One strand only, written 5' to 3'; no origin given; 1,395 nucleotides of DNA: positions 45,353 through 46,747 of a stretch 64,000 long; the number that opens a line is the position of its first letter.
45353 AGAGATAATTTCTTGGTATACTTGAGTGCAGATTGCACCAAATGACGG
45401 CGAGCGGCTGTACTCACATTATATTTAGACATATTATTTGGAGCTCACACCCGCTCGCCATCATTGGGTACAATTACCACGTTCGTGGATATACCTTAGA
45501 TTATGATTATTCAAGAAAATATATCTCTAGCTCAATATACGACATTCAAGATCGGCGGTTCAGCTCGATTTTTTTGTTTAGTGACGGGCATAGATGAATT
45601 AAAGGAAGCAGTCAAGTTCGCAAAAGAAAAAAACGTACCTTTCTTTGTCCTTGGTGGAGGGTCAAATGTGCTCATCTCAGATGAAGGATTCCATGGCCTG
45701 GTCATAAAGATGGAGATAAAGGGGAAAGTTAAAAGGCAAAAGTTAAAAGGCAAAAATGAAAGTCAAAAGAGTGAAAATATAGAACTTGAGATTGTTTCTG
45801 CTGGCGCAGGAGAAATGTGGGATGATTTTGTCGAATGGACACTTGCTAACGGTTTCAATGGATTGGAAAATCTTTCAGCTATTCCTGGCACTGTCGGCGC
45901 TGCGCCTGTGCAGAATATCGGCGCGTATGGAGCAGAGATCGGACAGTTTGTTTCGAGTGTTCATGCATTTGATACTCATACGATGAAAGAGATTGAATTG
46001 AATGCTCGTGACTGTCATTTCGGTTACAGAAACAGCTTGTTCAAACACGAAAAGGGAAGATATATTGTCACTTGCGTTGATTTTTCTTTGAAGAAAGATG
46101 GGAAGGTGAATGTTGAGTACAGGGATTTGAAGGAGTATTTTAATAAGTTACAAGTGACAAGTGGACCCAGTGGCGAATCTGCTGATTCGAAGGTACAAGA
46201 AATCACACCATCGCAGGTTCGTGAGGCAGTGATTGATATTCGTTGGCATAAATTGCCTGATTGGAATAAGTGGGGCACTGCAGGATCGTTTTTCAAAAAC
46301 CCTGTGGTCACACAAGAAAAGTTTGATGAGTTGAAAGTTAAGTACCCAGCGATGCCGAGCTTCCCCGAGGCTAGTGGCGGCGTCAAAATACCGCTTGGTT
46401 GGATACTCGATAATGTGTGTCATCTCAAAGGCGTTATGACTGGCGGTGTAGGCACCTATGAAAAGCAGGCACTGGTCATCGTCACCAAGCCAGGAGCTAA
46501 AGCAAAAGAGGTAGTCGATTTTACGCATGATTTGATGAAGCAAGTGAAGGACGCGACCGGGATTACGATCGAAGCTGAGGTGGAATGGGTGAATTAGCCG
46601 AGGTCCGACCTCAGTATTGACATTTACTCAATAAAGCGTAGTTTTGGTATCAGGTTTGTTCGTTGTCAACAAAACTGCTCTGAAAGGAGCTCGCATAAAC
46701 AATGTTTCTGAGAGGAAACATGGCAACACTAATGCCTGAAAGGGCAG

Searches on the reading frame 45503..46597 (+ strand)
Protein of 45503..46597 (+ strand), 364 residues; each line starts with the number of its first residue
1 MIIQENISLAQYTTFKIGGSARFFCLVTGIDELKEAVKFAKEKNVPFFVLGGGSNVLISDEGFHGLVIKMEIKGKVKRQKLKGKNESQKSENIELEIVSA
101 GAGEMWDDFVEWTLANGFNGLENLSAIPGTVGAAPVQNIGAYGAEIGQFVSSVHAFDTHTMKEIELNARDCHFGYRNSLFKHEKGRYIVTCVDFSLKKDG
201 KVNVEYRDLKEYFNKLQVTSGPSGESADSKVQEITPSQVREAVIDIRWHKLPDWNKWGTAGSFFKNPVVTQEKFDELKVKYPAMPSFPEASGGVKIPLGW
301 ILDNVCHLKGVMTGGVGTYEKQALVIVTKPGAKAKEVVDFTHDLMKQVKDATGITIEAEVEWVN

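Call 7: search_protein_families(library=pfam, proteins=[window:45503-46597:+])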
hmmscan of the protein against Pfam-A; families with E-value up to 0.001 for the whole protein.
window:45503-46597:+ (364 aa): 2 families
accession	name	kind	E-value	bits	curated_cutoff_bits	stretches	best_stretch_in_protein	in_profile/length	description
PF01565.28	FAD_binding_4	-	9.5e-21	74.4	26.4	1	24-155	4-128/139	FAD binding domain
PF02873.21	MurB_C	-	1.2e-17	64.3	27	1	238-363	1-99/99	UDP-N-acetylenolpyruvoylglucosamine reductase, C-terminal domain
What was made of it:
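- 45503..46597 (+): murB (UDP-N-acetylmuramate dehydrogenase), the gene downstream of E2. Pfam FAD_binding_4 + MurB_C (call 7).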

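Call 16: find_related_loci(query=window:45503-46597:+, collection=genome_contigs, flank=4000)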
Query window:45503-46597:+ (364 aa) in genome_contigs; peptide patterns used: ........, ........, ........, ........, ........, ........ (x = any residue, [..] = any of these).
118 stretches matched a pattern; 7 encode a relative of the query (tblastn E <= 1e-3); 7 distinct loci.
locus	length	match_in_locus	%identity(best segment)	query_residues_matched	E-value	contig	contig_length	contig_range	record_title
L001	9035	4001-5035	80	1-364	0e+0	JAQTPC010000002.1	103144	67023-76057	MAG: Candidatus Paceibacterota bacterium isolate STB_107 NODE_440_length_103144_cov_4.265723_Sandtown_B, whole genome sh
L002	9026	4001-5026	57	1-364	8e-131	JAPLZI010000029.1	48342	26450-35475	MAG: Candidatus Taylorbacteria bacterium isolate LacPavin_0419_WC90_MAG_44_7 LacPavin_0419_WC90_scaffold_11212, whole ge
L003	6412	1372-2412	55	1-363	3e-127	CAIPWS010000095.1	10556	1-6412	uncultured bacterium isolate Umea2p3_bin-1408 genome assembly, contig: bin-1408:095/148, whole genome shotgun sequence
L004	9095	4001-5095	72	1-364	0e+0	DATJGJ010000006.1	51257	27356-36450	MAG TPA_asm: Candidatus Paceibacterota bacterium isolate SMAG_U15483 k141_5702798, whole genome shotgun sequence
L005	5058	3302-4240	34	1-363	1e-47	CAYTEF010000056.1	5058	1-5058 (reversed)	MAG TPA_asm: uncultured Candidatus Saccharibacteria bacterium isolate SRP178908_co2_71 genome assembly, contig: NODE_133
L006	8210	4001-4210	37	165-231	1e-5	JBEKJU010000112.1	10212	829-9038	MAG: Syntrophorhabdales bacterium isolate SPRUCE 330 SPRUCE_330_112, whole genome shotgun sequence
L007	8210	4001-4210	38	165-231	5e-5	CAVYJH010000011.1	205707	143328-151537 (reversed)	MAG: uncultured delta proteobacterium isolate MFD01476.bin.2.71 genome assembly, contig: contig_30052, whole genome shot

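Call 43: find_homologous_proteins(query=window:45503-46597:+, max_evalue=1e-20)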
Query window:45503-46597:+ (364 aa): 8000 proteins with E <= 1e-20 among 8000 candidates; the best 120 are listed.
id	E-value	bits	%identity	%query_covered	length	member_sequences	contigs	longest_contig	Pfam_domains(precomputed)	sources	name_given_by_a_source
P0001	2.1e-244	828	100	100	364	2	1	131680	PF01565.29,PF02873.22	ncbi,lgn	ncbi:MAG: UDP-N-acetylmuramate dehydrogenase [Patescibacteria group bacterium]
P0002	4.3e-189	646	80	100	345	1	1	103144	PF01565.29,PF02873.22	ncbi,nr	ncbi:MAG: UDP-N-acetylmuramate dehydrogenase [Candidatus Pacebacteria bacterium]|nr:UDP-N-acetylmura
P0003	1.1e-183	628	80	100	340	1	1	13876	PF01565.29,PF02873.22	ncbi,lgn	-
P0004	5.9e-172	590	72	100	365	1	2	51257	PF01565.29,PF02873.22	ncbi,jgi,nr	ncbi:MAG TPA: UDP-N-acetylmuramate dehydrogenase [Candidatus Paceibacterota bacterium]|jgi:UDP-N-ace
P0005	4.8e-168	577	72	100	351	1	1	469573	PF01565.29,PF02873.22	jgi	jgi:UDP-N-acetylmuramate dehydrogenase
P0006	5.6e-167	573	71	100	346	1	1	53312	PF01565.29,PF02873.22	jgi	jgi:UDP-N-acetylmuramate dehydrogenase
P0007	8.2e-167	573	73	100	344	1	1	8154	PF01565.29,PF02873.22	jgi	jgi:UDP-N-acetylmuramate dehydrogenase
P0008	2.0e-166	572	70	100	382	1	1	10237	PF01565.29,PF02873.22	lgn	-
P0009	1.6e-163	562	68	100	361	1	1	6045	PF01565.29,PF02873.22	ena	-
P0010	6.7e-162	557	70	100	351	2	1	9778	PF01565.29,PF02873.22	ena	-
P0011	8.1e-160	550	70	100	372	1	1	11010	PF01565.29,PF02873.22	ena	-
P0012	1.2e-159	549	68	100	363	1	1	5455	PF01565.29,PF02873.22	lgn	-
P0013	1.3e-159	549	69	100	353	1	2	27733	PF01565.29,PF02873.22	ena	-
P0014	1.9e-159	549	69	100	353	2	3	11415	PF01565.29,PF02873.22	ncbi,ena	-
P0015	3.2e-158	545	70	100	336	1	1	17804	PF01565.29,PF02873.22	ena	-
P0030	2.2e-142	493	62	100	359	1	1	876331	PF01565.29,PF02873.22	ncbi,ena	-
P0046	1.1e-129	451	57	99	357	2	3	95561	PF01565.29,PF02873.22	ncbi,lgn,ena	-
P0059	5.4e-127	442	57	100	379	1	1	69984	PF01565.29,PF02873.22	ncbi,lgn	-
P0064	7.2e-126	438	57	100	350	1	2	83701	PF01565.29,PF02873.22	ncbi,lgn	-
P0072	6.8e-125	435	54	100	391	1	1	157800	PF01565.29,PF02873.22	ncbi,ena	-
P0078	2.1e-124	433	56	100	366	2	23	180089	PF01565.29,PF02873.22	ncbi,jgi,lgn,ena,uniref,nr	ncbi:MAG: UDP-N-acetylenolpyruvoylglucosamine reductase [Candidatus Taylorbacteria bacterium RIFCSPH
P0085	9.1e-124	431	56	100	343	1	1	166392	PF01565.29,PF02873.22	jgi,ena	-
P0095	7.3e-123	428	55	100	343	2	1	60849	PF01565.29,PF02873.22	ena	-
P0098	1.5e-122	427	54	100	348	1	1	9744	PF01565.29,PF02873.22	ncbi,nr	ncbi:MAG: UDP-N-acetylmuramate dehydrogenase [Patescibacteria group bacterium]|nr:UDP-N-acetylmurama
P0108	1.7e-121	424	55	100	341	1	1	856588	PF01565.29,PF02873.22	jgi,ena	-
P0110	2.3e-121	423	55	100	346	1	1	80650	PF01565.29,PF02873.22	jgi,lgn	jgi:UDP-N-acetylmuramate dehydrogenase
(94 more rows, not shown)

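Call 44: find_encoding_contigs(protein=P0030, flank=3000, max_places=1)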
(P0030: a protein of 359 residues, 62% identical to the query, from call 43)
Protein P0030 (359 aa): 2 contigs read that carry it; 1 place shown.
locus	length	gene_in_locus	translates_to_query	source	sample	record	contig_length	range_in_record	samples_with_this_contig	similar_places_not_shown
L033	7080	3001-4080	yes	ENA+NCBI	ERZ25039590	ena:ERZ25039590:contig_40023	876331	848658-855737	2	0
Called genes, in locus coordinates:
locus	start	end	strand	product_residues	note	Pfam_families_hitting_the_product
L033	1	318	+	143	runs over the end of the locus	-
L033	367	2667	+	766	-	PF04932:Wzy_C, PF13428:TPR_14 (faint), PF13174:TPR_6 (faint), PF14559:TPR_19 (weak)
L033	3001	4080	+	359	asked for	PF01565:FAD_binding_4, PF02873:MurB_C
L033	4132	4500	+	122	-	PF07517:SecA_DEAD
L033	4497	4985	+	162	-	PF07517:SecA_DEAD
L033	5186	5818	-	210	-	-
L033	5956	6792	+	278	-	PF07516:SecA_SW, PF02810:SEC-C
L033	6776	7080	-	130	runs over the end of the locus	PF03551:PadR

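Call 45: find_encoding_contigs(protein=P0108, flank=3000, max_places=1)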
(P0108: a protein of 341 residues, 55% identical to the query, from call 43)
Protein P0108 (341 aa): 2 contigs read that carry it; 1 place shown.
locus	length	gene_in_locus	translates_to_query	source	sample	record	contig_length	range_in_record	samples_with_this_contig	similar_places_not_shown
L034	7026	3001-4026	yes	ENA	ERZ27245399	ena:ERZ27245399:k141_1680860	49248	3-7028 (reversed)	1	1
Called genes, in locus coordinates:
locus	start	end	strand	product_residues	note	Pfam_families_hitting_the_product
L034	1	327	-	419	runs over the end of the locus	PF01943:Polysacc_synt, PF13440:Polysacc_synt_3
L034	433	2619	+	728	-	PF04932:Wzy_C, PF13174:TPR_6 (faint), PF13428:TPR_14 (faint), PF14559:TPR_19 (weak)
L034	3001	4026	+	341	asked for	PF01565:FAD_binding_4, PF02873:MurB_C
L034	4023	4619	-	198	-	-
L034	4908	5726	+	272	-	-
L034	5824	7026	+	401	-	?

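Call 46: find_encoding_contigs(protein=P0072, flank=3000, max_places=1)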
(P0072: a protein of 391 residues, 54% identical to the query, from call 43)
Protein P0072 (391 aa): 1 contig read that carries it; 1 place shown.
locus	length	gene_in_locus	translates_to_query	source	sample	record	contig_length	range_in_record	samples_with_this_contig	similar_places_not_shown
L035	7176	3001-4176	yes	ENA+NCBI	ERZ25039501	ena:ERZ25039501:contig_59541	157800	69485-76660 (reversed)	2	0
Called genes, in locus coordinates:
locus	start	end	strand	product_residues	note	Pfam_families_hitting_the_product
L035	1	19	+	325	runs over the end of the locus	-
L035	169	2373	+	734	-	PF04932:Wzy_C, PF07719:TPR_2 (faint), PF13428:TPR_14 (faint), PF14559:TPR_19 (weak)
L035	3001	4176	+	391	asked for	PF01565:FAD_binding_4, PF02873:MurB_C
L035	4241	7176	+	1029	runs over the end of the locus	PF07517:SecA_DEAD, PF01043:SecA_PP_bind, PF21090:P-loop_SecA, PF07516:SecA_SW, PF02810:SEC-C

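Call 47: find_encoding_contigs(protein=P0078, flank=3000, max_places=1)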
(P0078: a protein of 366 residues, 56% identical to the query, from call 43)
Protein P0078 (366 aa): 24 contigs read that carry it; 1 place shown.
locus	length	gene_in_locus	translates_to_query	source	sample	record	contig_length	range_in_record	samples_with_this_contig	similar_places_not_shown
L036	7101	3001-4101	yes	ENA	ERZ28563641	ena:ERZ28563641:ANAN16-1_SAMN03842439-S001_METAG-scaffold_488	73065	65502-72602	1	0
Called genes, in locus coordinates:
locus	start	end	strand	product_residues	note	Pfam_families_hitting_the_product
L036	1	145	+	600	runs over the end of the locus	PF00664:ABC_membrane, PF00005:ABC_tran, PF02463:SMC_N (weak)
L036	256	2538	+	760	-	PF04932:Wzy_C, PF23914:TPR_CcmH_CycH (faint), PF25058:ARM_TT21 (faint), PF00515:TPR_1 (faint), PF07719:TPR_2 (faint), PF12895:ANAPC3 (faint), PF13176:TPR_7 (faint), PF14559:TPR_19 (weak), +5 more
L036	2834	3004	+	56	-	-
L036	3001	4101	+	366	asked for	PF01565:FAD_binding_4, PF02873:MurB_C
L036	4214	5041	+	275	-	-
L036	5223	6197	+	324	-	-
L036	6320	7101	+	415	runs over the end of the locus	?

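Call 48: find_encoding_contigs(protein=P0085, flank=3000, max_places=1)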
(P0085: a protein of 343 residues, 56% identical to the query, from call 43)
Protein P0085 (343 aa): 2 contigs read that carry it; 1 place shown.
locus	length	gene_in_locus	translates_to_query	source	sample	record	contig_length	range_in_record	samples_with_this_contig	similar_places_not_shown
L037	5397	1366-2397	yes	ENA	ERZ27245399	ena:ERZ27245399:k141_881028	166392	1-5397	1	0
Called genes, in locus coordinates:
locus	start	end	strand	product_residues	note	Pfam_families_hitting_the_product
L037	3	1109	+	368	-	?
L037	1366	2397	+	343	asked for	PF01565:FAD_binding_4, PF02873:MurB_C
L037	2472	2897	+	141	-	PF02452:PemK_toxin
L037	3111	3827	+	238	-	-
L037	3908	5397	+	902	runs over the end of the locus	PF07517:SecA_DEAD, PF01043:SecA_PP_bind, PF21090:P-loop_SecA, PF07516:SecA_SW, PF02810:SEC-C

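Call 49: find_encoding_contigs(protein=P0098, flank=3000, max_places=1)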
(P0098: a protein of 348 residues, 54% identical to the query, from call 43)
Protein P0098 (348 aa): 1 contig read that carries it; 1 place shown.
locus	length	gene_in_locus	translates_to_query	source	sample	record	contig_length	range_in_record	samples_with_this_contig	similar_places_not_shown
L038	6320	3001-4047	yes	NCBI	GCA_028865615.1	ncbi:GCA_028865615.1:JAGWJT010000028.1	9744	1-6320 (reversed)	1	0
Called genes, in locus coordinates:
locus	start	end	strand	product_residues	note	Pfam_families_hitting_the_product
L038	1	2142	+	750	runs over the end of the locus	PF04932:Wzy_C, PF13428:TPR_14 (faint), PF13432:TPR_16 (faint), PF14561:TPR_20 (faint), PF12895:ANAPC3 (faint), PF14559:TPR_19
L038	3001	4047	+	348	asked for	PF01565:FAD_binding_4, PF02873:MurB_C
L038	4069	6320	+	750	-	PF07517:SecA_DEAD, PF01043:SecA_PP_bind, PF21090:P-loop_SecA, PF07516:SecA_SW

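Call 55: find_encoding_contigs(protein=P0046, flank=2500, max_places=1)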
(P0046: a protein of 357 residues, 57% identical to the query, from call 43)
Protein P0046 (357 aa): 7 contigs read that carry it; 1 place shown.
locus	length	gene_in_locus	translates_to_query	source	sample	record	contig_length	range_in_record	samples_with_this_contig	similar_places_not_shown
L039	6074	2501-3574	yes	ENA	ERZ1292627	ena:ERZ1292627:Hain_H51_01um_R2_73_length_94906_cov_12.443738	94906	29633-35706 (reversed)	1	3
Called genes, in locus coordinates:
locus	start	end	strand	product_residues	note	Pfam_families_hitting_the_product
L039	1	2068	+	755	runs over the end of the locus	PF04932:Wzy_C, PF13428:TPR_14 (faint), PF14559:TPR_19 (faint), PF13181:TPR_8 (faint), PF14561:TPR_20 (faint)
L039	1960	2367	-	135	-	-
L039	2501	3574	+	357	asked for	PF01565:FAD_binding_4, PF02873:MurB_C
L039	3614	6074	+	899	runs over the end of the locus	PF07517:SecA_DEAD, PF01043:SecA_PP_bind, PF21090:P-loop_SecA, PF07516:SecA_SW, PF02810:SEC-C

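Call 56: find_encoding_contigs(protein=P0059, flank=2500, max_places=1)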
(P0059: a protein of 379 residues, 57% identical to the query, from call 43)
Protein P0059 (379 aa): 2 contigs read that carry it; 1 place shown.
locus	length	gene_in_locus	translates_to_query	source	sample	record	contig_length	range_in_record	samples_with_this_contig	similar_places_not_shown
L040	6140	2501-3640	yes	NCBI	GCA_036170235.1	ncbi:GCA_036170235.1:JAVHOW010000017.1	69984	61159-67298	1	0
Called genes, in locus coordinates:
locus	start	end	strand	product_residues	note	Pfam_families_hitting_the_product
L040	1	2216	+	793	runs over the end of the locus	PF04932:Wzy_C, PF23914:TPR_CcmH_CycH (faint), PF13428:TPR_14 (faint), PF07719:TPR_2 (faint), PF12895:ANAPC3 (faint), PF13176:TPR_7 (faint), PF14559:TPR_19, PF14559:TPR_19 (weak), +4 more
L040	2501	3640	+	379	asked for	PF01565:FAD_binding_4, PF02873:MurB_C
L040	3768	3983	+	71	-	-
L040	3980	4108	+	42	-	-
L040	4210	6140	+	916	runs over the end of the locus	PF07517:SecA_DEAD, PF01043:SecA_PP_bind, PF21090:P-loop_SecA, PF07516:SecA_SW, PF02810:SEC-C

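Call 57: find_encoding_contigs(protein=P0095, flank=2500, max_places=1)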
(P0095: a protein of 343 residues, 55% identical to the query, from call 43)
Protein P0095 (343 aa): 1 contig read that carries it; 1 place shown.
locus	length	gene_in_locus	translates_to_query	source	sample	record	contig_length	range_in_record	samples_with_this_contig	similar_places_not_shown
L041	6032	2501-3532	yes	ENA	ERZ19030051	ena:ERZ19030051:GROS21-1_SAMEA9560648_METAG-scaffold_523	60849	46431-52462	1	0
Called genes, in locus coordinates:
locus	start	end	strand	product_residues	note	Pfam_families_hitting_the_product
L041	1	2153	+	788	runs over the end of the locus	PF04932:Wzy_C, PF23914:TPR_CcmH_CycH, PF07719:TPR_2 (faint), PF13174:TPR_6 (faint), PF13371:TPR_9 (faint), PF13414:TPR_11 (faint), PF13428:TPR_14 (faint), PF14559:TPR_19 (weak)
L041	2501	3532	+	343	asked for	PF01565:FAD_binding_4, PF02873:MurB_C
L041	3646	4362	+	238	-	-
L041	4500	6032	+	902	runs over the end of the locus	PF07517:SecA_DEAD, PF01043:SecA_PP_bind, PF21090:P-loop_SecA, PF07516:SecA_SW, PF02810:SEC-C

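Call 58: find_encoding_contigs(protein=P0110, flank=2500, max_places=1)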
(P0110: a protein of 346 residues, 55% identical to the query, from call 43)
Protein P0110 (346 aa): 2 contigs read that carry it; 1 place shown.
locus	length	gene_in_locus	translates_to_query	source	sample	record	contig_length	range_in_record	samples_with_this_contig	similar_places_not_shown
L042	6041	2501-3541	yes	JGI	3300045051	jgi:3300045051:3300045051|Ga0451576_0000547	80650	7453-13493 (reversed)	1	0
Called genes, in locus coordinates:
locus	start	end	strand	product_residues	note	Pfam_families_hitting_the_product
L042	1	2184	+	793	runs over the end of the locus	PF04932:Wzy_C, PF23914:TPR_CcmH_CycH (faint), PF13428:TPR_14 (faint), PF14559:TPR_19 (faint)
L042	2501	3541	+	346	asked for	PF01565:FAD_binding_4, PF02873:MurB_C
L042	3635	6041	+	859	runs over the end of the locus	PF07517:SecA_DEAD, PF01043:SecA_PP_bind, PF21090:P-loop_SecA, PF07516:SecA_SW, PF02810:SEC-C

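Call 59: find_encoding_contigs(protein=P0064, flank=2500, max_places=1)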
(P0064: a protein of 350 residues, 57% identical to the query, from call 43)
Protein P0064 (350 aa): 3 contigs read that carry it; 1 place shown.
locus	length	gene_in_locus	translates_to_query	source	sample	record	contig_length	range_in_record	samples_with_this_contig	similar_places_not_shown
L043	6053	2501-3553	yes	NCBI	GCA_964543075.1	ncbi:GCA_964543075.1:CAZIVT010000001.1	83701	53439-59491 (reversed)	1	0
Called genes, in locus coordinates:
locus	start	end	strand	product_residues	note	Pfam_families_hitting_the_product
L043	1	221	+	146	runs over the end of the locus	PF00276:Ribosomal_L23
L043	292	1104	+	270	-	PF00181:Ribosomal_L2_N, PF03947:Ribosomal_L2_C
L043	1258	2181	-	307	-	PF00512:HisKA, PF02518:HATPase_c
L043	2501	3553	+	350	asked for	PF01565:FAD_binding_4, PF02873:MurB_C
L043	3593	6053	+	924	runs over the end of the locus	PF07517:SecA_DEAD, PF01043:SecA_PP_bind, PF21090:P-loop_SecA, PF07516:SecA_SW, PF02810:SEC-C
